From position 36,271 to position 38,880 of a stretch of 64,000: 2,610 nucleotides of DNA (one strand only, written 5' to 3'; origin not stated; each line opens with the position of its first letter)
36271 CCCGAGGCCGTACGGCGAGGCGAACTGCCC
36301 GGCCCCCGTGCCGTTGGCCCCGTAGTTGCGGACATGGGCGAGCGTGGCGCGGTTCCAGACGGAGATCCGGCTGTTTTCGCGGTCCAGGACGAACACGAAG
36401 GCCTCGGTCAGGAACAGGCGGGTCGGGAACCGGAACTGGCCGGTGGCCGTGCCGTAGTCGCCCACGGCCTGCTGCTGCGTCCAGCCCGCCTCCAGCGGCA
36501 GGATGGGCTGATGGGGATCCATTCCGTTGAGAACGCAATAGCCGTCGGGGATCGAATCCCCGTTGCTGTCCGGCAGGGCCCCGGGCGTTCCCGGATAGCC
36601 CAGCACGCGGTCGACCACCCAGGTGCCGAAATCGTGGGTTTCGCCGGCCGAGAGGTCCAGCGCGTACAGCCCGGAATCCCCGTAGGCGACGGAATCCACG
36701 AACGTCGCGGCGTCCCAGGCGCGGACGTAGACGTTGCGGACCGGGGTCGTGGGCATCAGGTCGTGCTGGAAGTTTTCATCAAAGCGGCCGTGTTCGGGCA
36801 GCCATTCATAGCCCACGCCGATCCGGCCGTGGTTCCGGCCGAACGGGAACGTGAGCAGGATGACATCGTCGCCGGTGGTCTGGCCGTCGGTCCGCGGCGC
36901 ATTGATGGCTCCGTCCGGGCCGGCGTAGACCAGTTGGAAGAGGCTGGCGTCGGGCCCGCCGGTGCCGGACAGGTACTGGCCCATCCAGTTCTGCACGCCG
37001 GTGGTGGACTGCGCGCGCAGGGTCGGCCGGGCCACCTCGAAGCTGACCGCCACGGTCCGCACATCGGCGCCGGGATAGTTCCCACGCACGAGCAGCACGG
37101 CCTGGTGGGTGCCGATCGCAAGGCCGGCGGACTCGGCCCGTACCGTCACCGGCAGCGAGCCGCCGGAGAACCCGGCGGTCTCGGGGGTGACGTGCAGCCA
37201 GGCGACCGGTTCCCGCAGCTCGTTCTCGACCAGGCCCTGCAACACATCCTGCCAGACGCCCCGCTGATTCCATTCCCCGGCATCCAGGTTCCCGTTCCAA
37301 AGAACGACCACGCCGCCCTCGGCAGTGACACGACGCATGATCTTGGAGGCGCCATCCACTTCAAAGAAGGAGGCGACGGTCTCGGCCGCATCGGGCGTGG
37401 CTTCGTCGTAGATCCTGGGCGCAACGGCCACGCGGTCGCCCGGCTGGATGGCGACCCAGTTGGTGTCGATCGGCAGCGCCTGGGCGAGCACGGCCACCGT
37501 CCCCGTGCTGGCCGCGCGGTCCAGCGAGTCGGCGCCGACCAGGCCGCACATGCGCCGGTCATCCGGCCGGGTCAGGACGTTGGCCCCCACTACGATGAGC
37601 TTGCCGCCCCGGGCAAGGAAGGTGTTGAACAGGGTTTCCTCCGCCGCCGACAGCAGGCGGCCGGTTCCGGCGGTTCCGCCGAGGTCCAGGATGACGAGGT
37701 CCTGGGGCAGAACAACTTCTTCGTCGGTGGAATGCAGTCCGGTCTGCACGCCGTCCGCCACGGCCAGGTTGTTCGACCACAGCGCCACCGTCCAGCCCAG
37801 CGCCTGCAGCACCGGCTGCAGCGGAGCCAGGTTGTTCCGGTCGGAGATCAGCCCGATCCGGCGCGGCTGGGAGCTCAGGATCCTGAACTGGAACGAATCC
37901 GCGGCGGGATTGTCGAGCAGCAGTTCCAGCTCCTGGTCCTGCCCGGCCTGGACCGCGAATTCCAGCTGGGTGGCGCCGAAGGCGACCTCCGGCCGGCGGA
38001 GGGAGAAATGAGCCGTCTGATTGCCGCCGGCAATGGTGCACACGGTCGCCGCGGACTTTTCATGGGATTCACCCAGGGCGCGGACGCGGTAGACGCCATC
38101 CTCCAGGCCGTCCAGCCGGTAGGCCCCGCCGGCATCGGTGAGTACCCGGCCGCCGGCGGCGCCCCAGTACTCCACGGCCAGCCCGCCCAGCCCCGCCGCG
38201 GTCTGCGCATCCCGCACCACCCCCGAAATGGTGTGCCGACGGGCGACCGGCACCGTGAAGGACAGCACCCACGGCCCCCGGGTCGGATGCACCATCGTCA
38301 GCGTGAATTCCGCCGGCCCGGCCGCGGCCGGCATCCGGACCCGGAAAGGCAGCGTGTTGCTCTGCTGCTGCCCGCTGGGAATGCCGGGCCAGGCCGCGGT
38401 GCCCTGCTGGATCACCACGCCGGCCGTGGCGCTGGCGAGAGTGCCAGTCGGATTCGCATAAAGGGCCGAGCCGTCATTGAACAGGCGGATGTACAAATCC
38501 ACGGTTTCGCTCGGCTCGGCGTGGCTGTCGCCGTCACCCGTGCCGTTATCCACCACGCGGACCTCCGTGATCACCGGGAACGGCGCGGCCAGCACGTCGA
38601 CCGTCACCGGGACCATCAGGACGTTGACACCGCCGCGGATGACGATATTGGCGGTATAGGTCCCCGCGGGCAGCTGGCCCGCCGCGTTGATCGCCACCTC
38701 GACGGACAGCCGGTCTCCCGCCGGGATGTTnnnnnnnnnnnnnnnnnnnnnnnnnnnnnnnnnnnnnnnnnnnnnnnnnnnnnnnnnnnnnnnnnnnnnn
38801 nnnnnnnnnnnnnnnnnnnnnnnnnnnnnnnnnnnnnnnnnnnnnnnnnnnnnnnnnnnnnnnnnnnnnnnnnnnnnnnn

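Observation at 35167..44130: Single 2987-aa polypeptide with two complete propeptide+subtilase units, an NHL beta-propeller and TSP3 repeats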

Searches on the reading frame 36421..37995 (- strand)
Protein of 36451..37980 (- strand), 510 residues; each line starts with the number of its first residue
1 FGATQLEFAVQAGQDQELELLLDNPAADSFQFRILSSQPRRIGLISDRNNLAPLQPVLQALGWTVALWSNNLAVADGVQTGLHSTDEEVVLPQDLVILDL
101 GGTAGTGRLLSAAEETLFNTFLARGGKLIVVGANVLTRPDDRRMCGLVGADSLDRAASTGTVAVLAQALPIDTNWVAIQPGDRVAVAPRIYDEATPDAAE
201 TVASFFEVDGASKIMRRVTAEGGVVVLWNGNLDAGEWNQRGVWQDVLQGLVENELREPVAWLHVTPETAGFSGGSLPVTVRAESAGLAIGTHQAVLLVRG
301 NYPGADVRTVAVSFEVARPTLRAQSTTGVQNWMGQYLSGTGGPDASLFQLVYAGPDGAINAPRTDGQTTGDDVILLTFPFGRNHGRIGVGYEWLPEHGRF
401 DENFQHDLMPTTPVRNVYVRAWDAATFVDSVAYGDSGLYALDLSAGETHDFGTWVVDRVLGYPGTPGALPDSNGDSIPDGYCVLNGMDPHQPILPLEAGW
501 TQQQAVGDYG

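Call 15: search_protein_families(library=pfam, proteins=[window:36451-37980:-], max_evalue=1)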
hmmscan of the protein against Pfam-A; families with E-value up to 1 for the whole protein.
window:36451-37980:- (510 aa): 0 families

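Call 37: predict_structure(alignment_id=A2)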
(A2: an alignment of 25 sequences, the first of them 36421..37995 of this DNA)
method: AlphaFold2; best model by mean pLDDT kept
length: 525 residues; sequences in the alignment: 25
mean_pLDDT: 89.2   pTM: 0.74
mean pLDDT of the five models: 89.2, 89.2, 88.6, 87.6, 86.3
residues with pLDDT >= 90: 331; 70-90: 159; 50-70: 29; < 50: 6
segments of 3 or more residues with pLDDT < 50: 521-525
pLDDT, mean of each block of 10 residues (from residue 1): 83 93 93 88 94 90 89 90 87 97 85 89 97 92 90 91 92 85 89 91 89 93 94 86 82 90 92 90 95 94 73 89 96 96 93 97 94 96 95 93 96 91 97 94 94 96 90 82 90 82 63 54 45
secondary structure, 60 per line:
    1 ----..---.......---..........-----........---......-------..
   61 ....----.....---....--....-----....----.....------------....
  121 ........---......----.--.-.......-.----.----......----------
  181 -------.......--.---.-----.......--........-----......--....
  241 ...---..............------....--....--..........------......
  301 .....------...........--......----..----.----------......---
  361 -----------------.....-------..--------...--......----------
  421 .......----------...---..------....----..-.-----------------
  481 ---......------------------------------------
elements in order: E10-16 E20-29 E35-42 E46-51 H59-64 E69-73 E77-80 E83-86 H92-95 E100-104 H117-128 E132-137 H147-153 E165-170 E188-194 E207-213 E216-223 E229-234 H237-243 H247-260 E267-270 E273-276 E279-288 E295-305 E312-322 E325-330 E352-357 E378-382 E405-410 E421-427 E438-440 E452-455 H484-489

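Call 40: fold_search(model_id=the predicted structure, library=pdb)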
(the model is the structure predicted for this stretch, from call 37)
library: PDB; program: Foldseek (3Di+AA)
matches with E <= 10: 1252; with E <= 0.001: 35
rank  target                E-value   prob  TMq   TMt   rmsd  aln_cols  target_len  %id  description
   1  7sqc_2A               3.4e-07  0.82  0.11  0.08  35.7       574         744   10  Ciliary C1 central pair apparatus isolated from Chlamydomonas reinhardtii (released 2022-04-13)
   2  7sqc_O0               5.4e-07  0.69  0.11  0.05  32.7       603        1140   11  Ciliary C1 central pair apparatus isolated from Chlamydomonas reinhardtii (released 2022-04-13)
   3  7sqc_2B               8.1e-07  0.72  0.11  0.08  35.8       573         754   10  Ciliary C1 central pair apparatus isolated from Chlamydomonas reinhardtii (released 2022-04-13)
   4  7som_D                2.7e-06  0.80  0.13  0.06  24.1       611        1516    9  Ciliary C2 central pair apparatus isolated from Chlamydomonas reinhardtii (released 2022-04-13)
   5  9ijj_h                4.6e-06  0.47  0.09  0.04  27.2       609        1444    7  In situ structure of the central apparatus in mouse sperm axoneme. (released 2025-06-04)
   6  7sqc_T1               5.4e-06  0.69  0.13  0.12  35.0       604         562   10  Ciliary C1 central pair apparatus isolated from Chlamydomonas reinhardtii (released 2022-04-13)
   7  7sqc_T0               5.8e-06  0.63  0.13  0.13  35.8       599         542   12  Ciliary C1 central pair apparatus isolated from Chlamydomonas reinhardtii (released 2022-04-13)
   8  8jmw_A                6.8e-06  0.69  0.11  0.11  24.9       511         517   10  Fibril form of serine peptidase Vpr (released 2023-12-06)
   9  9ijj_4H               1.9e-05  0.47  0.13  0.03  30.6       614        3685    9  In situ structure of the central apparatus in mouse sperm axoneme. (released 2025-06-04)
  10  9ijj_4G               2.2e-05  0.44  0.11  0.03  32.0       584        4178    9  In situ structure of the central apparatus in mouse sperm axoneme. (released 2025-06-04)
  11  7n6g_4C               3.0e-05  0.47  0.13  0.11  36.0       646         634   10  C1 of central pair (released 2022-05-18)
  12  9ijj_C                3.4e-05  0.41  0.11  0.06  36.8       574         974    7  In situ structure of the central apparatus in mouse sperm axoneme. (released 2025-06-04)
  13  7sqc_T2               6.4e-05  0.38  0.13  0.12  36.7       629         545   12  Ciliary C1 central pair apparatus isolated from Chlamydomonas reinhardtii (released 2022-04-13)
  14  9ijj_4I               7.2e-05  0.38  0.14  0.03  39.2       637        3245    6  In situ structure of the central apparatus in mouse sperm axoneme. (released 2025-06-04)
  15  7sqc_M1               8.6e-05  0.92  0.10  0.10  23.5       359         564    9  Ciliary C1 central pair apparatus isolated from Chlamydomonas reinhardtii (released 2022-04-13)
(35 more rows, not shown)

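Call 46: find_related_loci(query=A3, collection=genome_contigs, flank=10000)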
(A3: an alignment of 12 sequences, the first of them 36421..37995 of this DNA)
Query A3 (525 aa) in genome_contigs; peptide patterns used: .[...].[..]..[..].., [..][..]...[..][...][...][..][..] (x = any residue, [..] = any of these).
232 stretches matched a pattern; 30 encode a relative of the query (tblastn E <= 1e-3); 30 distinct loci.
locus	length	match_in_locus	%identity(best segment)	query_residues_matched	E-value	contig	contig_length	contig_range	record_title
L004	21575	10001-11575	69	1-525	0e+0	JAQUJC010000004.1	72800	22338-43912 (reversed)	MAG: Kiritimatiellae bacterium isolate STCSWMC_75 NODE_586_length_72800_cov_7.756471_ST_CSWMC, whole genome shotgun sequ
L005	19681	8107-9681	68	1-525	0e+0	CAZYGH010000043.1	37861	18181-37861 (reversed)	MAG TPA_asm: uncultured Verrucomicrobiota bacterium isolate binchicken_co309_146 genome assembly, contig: NODE_587_lengt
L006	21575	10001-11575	66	1-525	0e+0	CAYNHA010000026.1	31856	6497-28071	MAG TPA_asm: uncultured Verrucomicrobiota bacterium isolate binchicken_co229_252 genome assembly, contig: k141_39853, wh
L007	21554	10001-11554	68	8-525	0e+0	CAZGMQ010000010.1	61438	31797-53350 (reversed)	MAG TPA_asm: uncultured Verrucomicrobiota bacterium isolate binchicken_co181_152 genome assembly, contig: NODE_486_lengt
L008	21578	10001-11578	42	1-524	3e-133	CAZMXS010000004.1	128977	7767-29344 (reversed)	MAG TPA_asm: uncultured Verrucomicrobiota bacterium isolate SRP167436_co1_345 genome assembly, contig: NODE_87_length_12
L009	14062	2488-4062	44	1-525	6e-131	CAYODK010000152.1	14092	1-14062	MAG TPA_asm: uncultured Verrucomicrobiota bacterium isolate binchicken_co22_230 genome assembly, contig: NODE_4520_lengt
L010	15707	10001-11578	39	3-525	2e-115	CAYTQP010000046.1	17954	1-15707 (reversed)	MAG TPA_asm: uncultured Verrucomicrobiota bacterium isolate binchicken_co67_255 genome assembly, contig: NODE_3165_lengt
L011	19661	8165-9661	45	3-501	2e-114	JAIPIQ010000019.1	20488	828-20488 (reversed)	MAG: Candidatus Neomarinimicrobiota bacterium isolate Tobar13.5m-G82 Tobar13-5m-C2955, whole genome shotgun sequence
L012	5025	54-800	67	277-525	9e-108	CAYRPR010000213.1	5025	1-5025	MAG TPA_asm: uncultured Verrucomicrobiota bacterium isolate SRP193661_co1_204 genome assembly, contig: NODE_16811_length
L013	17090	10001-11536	36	2-500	8e-88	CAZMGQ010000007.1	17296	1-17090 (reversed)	MAG TPA_asm: uncultured Lentisphaerales bacterium isolate binchicken_co173_295 genome assembly, contig: NODE_11218_lengt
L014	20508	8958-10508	36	2-505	2e-79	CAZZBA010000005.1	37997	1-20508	MAG TPA_asm: uncultured Victivallales bacterium isolate SRP272421_co4_23 genome assembly, contig: NODE_1916_length_37997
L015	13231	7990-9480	34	2-488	2e-74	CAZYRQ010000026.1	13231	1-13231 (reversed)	MAG TPA_asm: uncultured Lentisphaerales bacterium isolate SRP294416_co3_199 genome assembly, contig: NODE_8725_length_13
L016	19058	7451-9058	44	1-525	2e-133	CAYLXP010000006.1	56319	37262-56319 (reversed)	MAG TPA_asm: uncultured Victivallales bacterium isolate SRP200020_co4_239 genome assembly, contig: NODE_518_length_56319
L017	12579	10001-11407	41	2-464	2e-101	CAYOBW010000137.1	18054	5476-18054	MAG TPA_asm: uncultured Victivallales bacterium isolate SRP272421_co2_758 genome assembly, contig: NODE_9318_length_1805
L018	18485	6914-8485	62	1-525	0e+0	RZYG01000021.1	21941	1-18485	MAG: Spartobacteria bacterium isolate INTA.AUR.007 contig-100_914, whole genome shotgun sequence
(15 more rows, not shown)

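Call 47: search_solved_structures(query=A3, max_evalue=1)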
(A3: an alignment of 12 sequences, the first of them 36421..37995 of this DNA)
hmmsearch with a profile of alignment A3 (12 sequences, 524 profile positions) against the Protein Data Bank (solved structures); distinct sequences matched with E-value up to 1: 2.
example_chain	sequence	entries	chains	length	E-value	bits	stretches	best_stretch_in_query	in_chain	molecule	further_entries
1f53_A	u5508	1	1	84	0.076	14.5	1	451-485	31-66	YEAST KILLER TOXIN-LIKE PROTEIN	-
7r3a_A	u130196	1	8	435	0.34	12.4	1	119-150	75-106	S-inosyl-L-homocysteine hydrolase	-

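Call 58: search_protein_families(library=pfam, alignment_id=A3, max_evalue=5)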
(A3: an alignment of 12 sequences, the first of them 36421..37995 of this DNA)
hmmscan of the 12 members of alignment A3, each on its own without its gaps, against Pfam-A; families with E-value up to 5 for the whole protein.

A. member 1, window:36421-37995:- (525 aa): 0 families

B. families by the number of members that match (of 12 scanned): 7 families
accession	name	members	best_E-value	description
PF19190.6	BACON_2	3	0.033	Viral BACON domain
PF13709.12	DUF4159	1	0.0089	Domain of unknown function (DUF4159)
PF14258.12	DUF4350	1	0.021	Domain of unknown function (DUF4350)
PF14542.12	Acetyltransf_CG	1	0.023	GCN5-related N-acetyl-transferase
PF22369.2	GLMA_2nd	1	0.039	GLMA-like, second domain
PF25276.1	DUF7870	1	0.082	Domain of unknown function (DUF7870)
PF05345.18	He_PIG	1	0.095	Putative Ig domain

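Call 59: search_protein_representatives(alignment_id=A3)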
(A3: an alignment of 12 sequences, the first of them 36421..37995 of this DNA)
Query: 12 sequences, 524 profile positions. Proteins with E-value up to 0.001 (for the whole library): 2668; up to 1e-10: 868; up to 1e-30: 137. The best 150 are listed.
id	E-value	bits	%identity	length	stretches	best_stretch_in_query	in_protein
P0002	1.1e-218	743.3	-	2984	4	1-524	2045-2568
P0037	1.8e-215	732.6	-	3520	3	1-524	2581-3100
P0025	1.2e-203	693.6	-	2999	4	6-511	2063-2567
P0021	1.1e-198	677.3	-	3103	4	2-524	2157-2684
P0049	6.6e-197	671.4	-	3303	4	2-521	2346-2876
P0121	8.9e-196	667.7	-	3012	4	1-524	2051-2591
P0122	1.3e-195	667.1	-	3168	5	2-524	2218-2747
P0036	4.2e-192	655.6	-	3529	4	2-524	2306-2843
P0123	5.1e-182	622.3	-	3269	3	3-524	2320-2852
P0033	6.6e-182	621.9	-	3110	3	1-520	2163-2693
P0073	3.3e-181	619.6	-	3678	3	2-519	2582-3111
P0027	1.2e-179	614.5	-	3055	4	6-516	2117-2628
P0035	2.4e-175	600.3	-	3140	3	3-524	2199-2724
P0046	7.7e-175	598.6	-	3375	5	2-511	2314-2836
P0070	9.7e-173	591.7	-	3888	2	2-511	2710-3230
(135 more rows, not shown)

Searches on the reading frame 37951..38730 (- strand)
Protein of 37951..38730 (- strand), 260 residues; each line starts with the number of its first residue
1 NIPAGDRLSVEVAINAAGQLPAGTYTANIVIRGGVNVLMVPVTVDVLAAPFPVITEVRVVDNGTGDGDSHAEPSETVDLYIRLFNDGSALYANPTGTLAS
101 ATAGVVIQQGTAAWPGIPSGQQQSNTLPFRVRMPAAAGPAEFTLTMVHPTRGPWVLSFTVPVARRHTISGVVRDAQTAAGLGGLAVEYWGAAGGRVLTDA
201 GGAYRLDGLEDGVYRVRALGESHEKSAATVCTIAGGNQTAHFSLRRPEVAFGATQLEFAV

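Call 15: search_protein_families(library=pfam, proteins=[window:37951-38730:-], max_evalue=1)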
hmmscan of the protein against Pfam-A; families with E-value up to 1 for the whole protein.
window:37951-38730:- (260 aa): 5 families
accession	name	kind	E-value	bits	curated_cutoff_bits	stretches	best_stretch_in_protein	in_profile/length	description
PF13620.12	CarboxypepD_reg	-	4.2e-08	33.9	32.3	1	167-244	1-81/82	Carboxypeptidase regulatory-like domain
PF13715.12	CarbopepD_reg_2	-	0.0052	17.2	32.2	1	168-230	1-62/88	CarboxypepD_reg-like domain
PF17210.9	SdrD_B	-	0.013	16.1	29.7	1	179-219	22-65/112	SdrD B-like domain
PF21112.3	CsgH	-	0.085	13.3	27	1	166-208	14-56/88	CsgH protein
PF00775.27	Dioxygenase_C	-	0.21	11.5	27.3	1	193-258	75-139/182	Dioxygenase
